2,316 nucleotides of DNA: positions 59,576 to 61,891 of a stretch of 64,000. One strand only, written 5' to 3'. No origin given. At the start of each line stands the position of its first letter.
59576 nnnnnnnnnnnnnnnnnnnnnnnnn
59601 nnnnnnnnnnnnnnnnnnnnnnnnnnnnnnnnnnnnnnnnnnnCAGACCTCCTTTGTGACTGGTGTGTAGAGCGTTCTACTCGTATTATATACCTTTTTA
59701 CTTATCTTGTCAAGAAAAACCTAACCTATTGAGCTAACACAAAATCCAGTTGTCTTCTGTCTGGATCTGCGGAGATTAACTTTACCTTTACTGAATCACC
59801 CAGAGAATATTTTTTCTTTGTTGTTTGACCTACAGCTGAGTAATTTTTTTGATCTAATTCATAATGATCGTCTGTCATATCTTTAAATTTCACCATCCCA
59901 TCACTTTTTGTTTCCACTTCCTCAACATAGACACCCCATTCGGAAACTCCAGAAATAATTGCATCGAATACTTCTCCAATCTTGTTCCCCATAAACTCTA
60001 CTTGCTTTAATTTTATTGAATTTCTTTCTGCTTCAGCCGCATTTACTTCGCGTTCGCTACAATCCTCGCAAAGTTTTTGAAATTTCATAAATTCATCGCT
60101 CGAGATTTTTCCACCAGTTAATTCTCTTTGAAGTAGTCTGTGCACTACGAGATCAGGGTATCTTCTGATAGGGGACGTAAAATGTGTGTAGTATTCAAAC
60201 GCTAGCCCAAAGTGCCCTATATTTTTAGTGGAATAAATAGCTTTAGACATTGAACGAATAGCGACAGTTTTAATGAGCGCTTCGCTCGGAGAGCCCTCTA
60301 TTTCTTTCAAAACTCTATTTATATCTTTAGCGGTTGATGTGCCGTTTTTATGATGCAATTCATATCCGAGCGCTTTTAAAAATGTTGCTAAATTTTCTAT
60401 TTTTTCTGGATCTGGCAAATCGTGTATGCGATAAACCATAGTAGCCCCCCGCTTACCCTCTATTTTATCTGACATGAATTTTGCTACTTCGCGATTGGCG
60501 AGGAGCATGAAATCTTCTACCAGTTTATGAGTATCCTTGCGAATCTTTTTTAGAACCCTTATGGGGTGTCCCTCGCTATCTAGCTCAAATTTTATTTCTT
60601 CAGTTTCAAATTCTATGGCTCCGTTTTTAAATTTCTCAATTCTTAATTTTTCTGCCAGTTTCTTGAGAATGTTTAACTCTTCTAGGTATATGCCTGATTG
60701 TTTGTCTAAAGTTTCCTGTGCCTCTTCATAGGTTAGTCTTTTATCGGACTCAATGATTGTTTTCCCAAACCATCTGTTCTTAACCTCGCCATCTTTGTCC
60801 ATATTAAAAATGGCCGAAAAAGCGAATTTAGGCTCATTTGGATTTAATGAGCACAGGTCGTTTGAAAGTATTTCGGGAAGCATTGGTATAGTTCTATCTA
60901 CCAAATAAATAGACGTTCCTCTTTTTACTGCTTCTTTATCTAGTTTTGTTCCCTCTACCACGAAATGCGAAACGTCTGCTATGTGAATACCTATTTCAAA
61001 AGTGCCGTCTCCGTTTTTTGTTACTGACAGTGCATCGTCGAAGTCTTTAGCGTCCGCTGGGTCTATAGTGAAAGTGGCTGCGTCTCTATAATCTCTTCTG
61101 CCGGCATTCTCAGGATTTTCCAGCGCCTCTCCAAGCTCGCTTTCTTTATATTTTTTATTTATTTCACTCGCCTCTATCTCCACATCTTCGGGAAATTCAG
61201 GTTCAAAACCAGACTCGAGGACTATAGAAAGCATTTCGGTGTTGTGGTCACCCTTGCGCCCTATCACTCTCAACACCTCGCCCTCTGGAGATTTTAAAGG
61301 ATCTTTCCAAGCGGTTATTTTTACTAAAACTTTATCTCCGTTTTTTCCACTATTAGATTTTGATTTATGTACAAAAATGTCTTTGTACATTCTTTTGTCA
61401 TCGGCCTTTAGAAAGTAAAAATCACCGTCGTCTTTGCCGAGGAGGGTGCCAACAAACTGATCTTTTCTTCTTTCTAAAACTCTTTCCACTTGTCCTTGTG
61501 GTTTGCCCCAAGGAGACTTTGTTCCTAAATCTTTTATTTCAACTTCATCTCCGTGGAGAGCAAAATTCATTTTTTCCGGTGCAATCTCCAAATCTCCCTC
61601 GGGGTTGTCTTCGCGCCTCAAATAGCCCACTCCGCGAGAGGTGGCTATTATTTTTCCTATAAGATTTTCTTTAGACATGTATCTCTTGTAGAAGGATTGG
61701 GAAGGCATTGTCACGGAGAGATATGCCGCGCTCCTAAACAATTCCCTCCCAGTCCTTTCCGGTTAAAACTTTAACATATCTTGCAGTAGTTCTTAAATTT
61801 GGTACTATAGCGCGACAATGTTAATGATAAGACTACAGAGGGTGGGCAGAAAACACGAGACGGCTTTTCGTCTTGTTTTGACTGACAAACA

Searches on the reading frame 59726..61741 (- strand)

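Call 32: search_protein_families(library=pfam, proteins=[window:59726-61741:-], max_evalue=0.001)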
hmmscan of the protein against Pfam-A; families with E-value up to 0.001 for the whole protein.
window:59726-61741:- (671 aa): 7 families
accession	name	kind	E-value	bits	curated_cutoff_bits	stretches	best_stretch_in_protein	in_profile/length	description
PF00773.25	RNB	-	9.9e-113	377.1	29.3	1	215-542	1-325/326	RNB domain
PF17876.7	CSD2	-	3.1e-25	88.5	26.2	1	110-184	1-74/74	Cold shock domain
PF08206.17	OB_RNB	-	2.6e-17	62.7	24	2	29-88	1-58/58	Ribonuclease B OB domain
PF17849.7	OB_Dis3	-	3.5e-07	30.6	22.8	1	123-177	15-76/77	Dis3-like cold-shock domain 2 (CSD2)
PF00575.29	S1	-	1.5e-06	28.9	22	1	587-667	3-71/74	S1 RNA binding domain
PF18614.7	RNase_II_C_S1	-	4.4e-05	23.7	26.6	1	641-670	30-59/59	RNase II-type exonuclease C-terminal S1 domain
PF22896.3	OB_RNR_1st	-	0.00047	20.7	28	0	96-146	43-93/99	Ribonuclease R, OB first domain, N-terminal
